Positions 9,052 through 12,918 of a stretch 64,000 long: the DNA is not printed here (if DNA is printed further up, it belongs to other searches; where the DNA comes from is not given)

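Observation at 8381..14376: Orphan repressor-fibre-lysis module: a phage-derived block with no virion, replication or integration genes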

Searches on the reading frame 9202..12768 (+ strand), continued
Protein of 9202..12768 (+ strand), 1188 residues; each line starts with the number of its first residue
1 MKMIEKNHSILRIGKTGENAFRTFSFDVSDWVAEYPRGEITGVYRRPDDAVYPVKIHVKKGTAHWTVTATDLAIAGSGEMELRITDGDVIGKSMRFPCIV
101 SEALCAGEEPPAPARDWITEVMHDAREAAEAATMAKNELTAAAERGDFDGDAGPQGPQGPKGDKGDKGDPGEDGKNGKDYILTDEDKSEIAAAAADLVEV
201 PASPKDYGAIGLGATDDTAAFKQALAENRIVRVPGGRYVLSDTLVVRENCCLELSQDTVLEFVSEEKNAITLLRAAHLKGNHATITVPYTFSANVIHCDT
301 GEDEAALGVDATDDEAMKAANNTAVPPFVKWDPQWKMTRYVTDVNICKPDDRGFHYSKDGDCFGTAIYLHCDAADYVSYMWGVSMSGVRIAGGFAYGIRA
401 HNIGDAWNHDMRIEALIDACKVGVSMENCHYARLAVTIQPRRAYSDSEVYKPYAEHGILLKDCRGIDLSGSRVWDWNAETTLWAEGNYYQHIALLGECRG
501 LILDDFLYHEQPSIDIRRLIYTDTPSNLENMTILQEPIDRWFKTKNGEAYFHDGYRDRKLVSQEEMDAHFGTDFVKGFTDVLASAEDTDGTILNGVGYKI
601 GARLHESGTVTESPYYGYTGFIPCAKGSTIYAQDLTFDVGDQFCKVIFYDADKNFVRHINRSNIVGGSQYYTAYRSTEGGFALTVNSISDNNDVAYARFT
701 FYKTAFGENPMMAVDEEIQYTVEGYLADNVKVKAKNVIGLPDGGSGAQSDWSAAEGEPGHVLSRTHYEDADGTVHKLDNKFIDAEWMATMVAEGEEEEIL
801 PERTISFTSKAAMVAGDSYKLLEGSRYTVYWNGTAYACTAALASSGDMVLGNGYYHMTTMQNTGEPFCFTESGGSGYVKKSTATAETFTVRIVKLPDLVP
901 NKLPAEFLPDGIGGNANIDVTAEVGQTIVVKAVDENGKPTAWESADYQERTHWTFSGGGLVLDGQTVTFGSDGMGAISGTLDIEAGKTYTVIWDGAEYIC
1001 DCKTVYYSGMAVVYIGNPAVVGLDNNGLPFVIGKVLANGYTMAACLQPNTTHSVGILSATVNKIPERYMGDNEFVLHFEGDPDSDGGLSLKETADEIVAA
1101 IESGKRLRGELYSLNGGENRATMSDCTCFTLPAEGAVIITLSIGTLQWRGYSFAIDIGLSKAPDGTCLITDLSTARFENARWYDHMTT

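Call 68: predict_structure(alignment_id=A6)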
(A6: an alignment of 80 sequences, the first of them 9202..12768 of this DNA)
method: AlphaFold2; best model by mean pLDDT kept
length: 1188 residues; sequences in the alignment: 80
mean_pLDDT: 77.0   pTM: 0.47
mean pLDDT of the five models: 77.0, 76.8, 76.5, 76.3, 76.0
residues with pLDDT >= 90: 494; 70-90: 295; 50-70: 223; < 50: 176
segments of 3 or more residues with pLDDT < 50: 1-21, 146-182, 194-198, 740-766, 774-785, 899-920, 1116-1120, 1126-1134, 1176-1188
pLDDT, mean of each block of 10 residues (from residue 1): 30 36 70 78 83 81 70 69 76 77 54 52 54 61 49 33 38 33 58 49 94 96 96 98 97 98 97 96 97 98 95 92 87 87 98 95 98 94 96 98 90 98 97 97 95 98 96 95 92 96 86 79 92 72 72 75 67 74 95 97 94 97 97 96 97 96 86 93 96 97 95 92 59 57 43 46 46 47 49 70 78 66 90 91 89 89 90 78 78 72 42 41 62 71 62 56 89 87 88 93 87 88 85 87 86 86 53 73 63 74 74 53 48 48 53 59 59 48 37
secondary structure, 60 per line:
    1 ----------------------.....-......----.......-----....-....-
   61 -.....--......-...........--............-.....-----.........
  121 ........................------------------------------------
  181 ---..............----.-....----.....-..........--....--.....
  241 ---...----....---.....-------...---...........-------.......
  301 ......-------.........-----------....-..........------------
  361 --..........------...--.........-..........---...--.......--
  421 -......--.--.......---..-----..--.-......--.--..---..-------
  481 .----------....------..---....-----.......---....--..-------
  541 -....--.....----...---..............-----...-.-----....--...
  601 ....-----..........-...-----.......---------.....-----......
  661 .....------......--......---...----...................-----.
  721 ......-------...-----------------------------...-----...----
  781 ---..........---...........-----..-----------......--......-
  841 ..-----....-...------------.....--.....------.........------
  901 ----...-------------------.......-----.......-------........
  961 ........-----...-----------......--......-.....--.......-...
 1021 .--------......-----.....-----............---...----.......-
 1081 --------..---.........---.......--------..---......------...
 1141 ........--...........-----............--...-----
elements in order (helices of 4 or more, strands of 3 or more residues): E23-27 H29-34 E39-45 E51-54 E56-59 E62-66 H69-74 E76-86 E89-100 H102-106 H112-144 H184-197 H204-207 E212-216 H218-227 E230-233 E236-240 E244-246 E251-254 E258-262 E270-272 E276-286 E294-299 H300-306 H314-322 H334-337 E339-348 E363-372 E379-381 E384-392 E394-403 E407-409 E412-418 E422-427 E433-439 E456-461 E492-495 H507-510 H516-519 E520-522 H526-529 E542-545 E548-552 E557-559 H563-569 E570-576 E598-604 E610-619 E621-623 E629-635 E645-649 E655-660 H661-665 E672-677 E680-685 E696-702 E706-714 E720-726 E766-768 E774-776 H784-793 E797-807 E826-831 E834-839 E848-851 E868-872 E875-879 E886-894 E927-933 E939-945 E953-968 E974-976 E988-993 E996-1001 E1003-1007 E1010-1016 H1018-1021 E1030-1035 E1041-1045 E1051-1062 E1073-1079 H1094-1102 E1106-1112 E1126-1131 E1138-1148 E1151-1161 E1167-1178 E1181-1183

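Call 70: fold_search(model_id=the predicted structure, library=pdb)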
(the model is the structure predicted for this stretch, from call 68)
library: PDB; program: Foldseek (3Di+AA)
matches with E <= 10: 1005; with E <= 0.001: 21
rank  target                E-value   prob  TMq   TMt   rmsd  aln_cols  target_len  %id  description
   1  6e0v_A                9.8e-07  0.99  0.09  0.14  22.1       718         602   10  Apo crystal structure of the colanidase tailspike protein gp150 of Phage Phi92 (released 2019-07-17)
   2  7lzj_A                3.2e-06  1.00  0.15  0.23  23.9       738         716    8  DpK2 bacteriophage tail spike depolymerase (released 2021-08-25)
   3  4mr0_B                4.4e-06  1.00  0.10  0.18  16.3       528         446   10  Crystal structure of PfbA, a surface adhesin of Streptococcus pneumoniae (released 2014-02-05)
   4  7vz3_B                5.6e-06  1.00  0.16  0.24  22.8       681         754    8  Cryo-EM structure of Depo32, a Klebsiella phage depolymerase targets the K2 serotype K. pneumoniae (released 2023-08-30)
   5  4mr0_A                8.8e-06  1.00  0.12  0.23  13.8       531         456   10  Crystal structure of PfbA, a surface adhesin of Streptococcus pneumoniae (released 2014-02-05)
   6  7xyc_A                1.8e-05  1.00  0.14  0.25  23.3       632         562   10  CryoEM structure of Klebsiella phage Kp7 type II tail fiber gp52 in vitro (released 2023-06-07)
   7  3zpp                  2.3e-05  1.00  0.12  0.26  15.6       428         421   13  Structure of the Streptococcus pneumoniae surface protein and adhesin PfbA (released 2013-05-29)
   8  2pyg_B                5.5e-05  1.00  0.11  0.29  16.6       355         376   17  Azotobacter vinelandii Mannuronan C-5 epimerase AlgE4 A-module (released 2008-05-27)
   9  7chu_A                1.4e-04  1.00  0.13  0.25  24.5       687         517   10  Geobacillus virus E2 - ORF18 (released 2021-04-14)
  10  5m5z_A                1.7e-04  1.00  0.12  0.18  12.0       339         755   15  Chaetomium thermophilum beta-1-3-glucanase (released 2017-05-17)
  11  5olp_A                1.7e-04  0.99  0.10  0.22  16.5       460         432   12  Galacturonidase (released 2017-11-29)
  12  8jaz_A                1.8e-04  1.00  0.13  0.27  10.8       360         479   13  Structure of the alginate epimerase/lyase complexed with di-mannuronic acid (released 2024-05-08)
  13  3gq8                  3.3e-04  0.99  0.10  0.17  18.2       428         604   11  Crystal Structure of the Bacteriophage phi29 gene product 12 N-terminal fragment in complex with 2-(N-cyclohexylamino)et (released 2009-05-26)
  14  7b8b_A                4.3e-04  1.00  0.13  0.34  11.8       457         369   14  ADPG2 - ENDOPOLYGALACTURONASE FROM ARABIDOPSIS THALIANA (released 2022-06-22)
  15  3eqn_A                7.5e-04  1.00  0.14  0.22  10.7       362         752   11  Crystal structure of beta-1,3-glucanase from Phanerochaete chrysosporium (Lam55A) (released 2009-02-03)
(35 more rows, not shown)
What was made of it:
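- Checked: The AF2 model gives a very confident beta-helix at aa ~205-735 (call 68), and its best PDB fold matches are phage tailspike depolymerases (call 70).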

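Call 93: search_protein_families(library=phrogs, proteins=[L001:319-1296:+, L001:1935-3860:+, L001:3966-4940:+, L001:5090-6202:+, L001:6657-7265:+, L001:7265-8788:+, L001:9066-9998:+], max_evalue=0.00001)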
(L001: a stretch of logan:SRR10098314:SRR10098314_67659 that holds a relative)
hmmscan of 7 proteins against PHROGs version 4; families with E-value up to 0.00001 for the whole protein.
L001:319-1296:+ (325 aa): 3 families
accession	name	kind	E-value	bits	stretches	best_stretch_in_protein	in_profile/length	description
phrog_2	-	head and packaging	2.6e-21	77.1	1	3-286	382-591/807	terminase large subunit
phrog_979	-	head and packaging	2.8e-14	53.7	1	17-92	332-407/642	terminase large subunit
phrog_5653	-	head and packaging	6.5e-09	36.8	0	89-178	1-91/199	terminase large subunit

L001:1935-3860:+ (641 aa): 3 families
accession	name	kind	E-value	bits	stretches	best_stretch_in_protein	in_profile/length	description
phrog_156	-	head and packaging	2.2e-31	110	1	68-480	59-474/681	portal protein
phrog_332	-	connector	6.9e-11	42.2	1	261-406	217-363/560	head-tail adaptor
phrog_1216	-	head and packaging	6.5e-06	25.9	0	281-424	320-467/714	portal protein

L001:3966-4940:+ (324 aa): 0 families

L001:5090-6202:+ (370 aa): 2 families
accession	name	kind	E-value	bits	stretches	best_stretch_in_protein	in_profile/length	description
phrog_14242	-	head and packaging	2.1e-24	87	1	20-356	54-377/396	major head protein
phrog_9953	-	head and packaging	9.9e-07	29.4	0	189-358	145-320/329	major head protein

L001:6657-7265:+ (202 aa): 0 families

L001:7265-8788:+ (507 aa): 1 family
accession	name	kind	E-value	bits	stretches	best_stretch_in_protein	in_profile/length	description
phrog_511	-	head and packaging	9.7e-11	41.7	1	189-314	577-688/862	internal virion protein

L001:9066-9998:+ (310 aa): 1 family
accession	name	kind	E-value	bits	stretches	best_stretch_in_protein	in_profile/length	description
phrog_3904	-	tail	3.4e-07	29.9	1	148-254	620-687/1086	tail fiber protein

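Call 94: search_protein_families(library=padloc, proteins=[window:9202-12768:+], max_evalue=0.01)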
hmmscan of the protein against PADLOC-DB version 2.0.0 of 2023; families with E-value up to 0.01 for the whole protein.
window:9202-12768:+ (1188 aa): 0 families

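Call 95: search_protein_families(library=ncbifam, proteins=[window:9202-12768:+], max_evalue=0.01)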
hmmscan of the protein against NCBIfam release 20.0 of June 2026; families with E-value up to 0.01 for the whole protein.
window:9202-12768:+ (1188 aa): 3 families
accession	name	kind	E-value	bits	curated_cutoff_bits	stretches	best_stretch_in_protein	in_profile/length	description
NF038329.2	gly_rich_SclB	equivalog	3.5e-05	22.9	325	1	143-178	243-278/442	LPXTG-anchored collagen-like adhesin Scl2/SclB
NF038330.1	adhesin_SclA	exception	9e-05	22.3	400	1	141-178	105-145/405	LPXTG-anchored collagen-like adhesin Scl1/SclA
NF046116.1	adhesin_Lcl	equivalog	0.00037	19.1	500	1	149-177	194-222/431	collagen-like adhesin Lcl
